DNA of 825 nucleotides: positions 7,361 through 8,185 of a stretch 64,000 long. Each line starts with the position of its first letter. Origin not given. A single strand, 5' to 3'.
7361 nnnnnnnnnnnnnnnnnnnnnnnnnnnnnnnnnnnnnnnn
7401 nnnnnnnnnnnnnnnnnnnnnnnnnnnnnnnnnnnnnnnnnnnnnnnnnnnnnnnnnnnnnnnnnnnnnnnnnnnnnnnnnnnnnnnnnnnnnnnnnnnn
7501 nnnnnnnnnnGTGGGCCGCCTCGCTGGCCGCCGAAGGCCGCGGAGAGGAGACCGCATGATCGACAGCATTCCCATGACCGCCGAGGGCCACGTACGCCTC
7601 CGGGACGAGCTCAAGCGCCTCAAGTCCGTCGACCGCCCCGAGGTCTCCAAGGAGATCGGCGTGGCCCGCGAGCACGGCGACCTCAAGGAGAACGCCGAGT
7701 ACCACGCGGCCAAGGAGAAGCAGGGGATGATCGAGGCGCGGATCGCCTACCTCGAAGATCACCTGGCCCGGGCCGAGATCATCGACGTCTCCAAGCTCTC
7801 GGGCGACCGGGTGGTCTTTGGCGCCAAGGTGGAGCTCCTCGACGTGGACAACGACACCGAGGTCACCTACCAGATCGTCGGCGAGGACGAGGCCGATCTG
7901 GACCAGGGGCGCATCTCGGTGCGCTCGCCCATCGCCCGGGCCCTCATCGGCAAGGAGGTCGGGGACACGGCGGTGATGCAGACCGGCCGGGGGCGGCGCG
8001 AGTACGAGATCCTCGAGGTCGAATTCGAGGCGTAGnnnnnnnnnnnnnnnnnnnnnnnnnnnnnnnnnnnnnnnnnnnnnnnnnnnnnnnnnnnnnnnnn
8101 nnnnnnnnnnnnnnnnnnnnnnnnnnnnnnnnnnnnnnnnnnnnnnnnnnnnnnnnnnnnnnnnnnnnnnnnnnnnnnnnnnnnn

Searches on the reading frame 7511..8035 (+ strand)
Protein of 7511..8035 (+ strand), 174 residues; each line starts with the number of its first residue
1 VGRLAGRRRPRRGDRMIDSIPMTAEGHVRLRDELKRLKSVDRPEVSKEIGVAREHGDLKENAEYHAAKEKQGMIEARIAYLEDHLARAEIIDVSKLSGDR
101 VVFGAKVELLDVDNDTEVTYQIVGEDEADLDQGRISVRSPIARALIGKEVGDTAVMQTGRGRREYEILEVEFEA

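Call 68: search_protein_families(library=pfam, proteins=[window:7511-8035:+], max_evalue=0.00001)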
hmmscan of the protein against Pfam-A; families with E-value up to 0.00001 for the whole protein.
window:7511-8035:+ (174 aa): 2 families
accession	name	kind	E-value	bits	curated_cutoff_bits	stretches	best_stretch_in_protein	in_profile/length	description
PF03449.20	GreA_GreB_N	-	5e-32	110.3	24.5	1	20-90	1-71/71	Transcription elongation factor, N-terminal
PF01272.25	GreA_GreB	-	1.2e-28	99.3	26.9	1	98-171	3-76/77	Transcription elongation factor, GreA/GreB, C-term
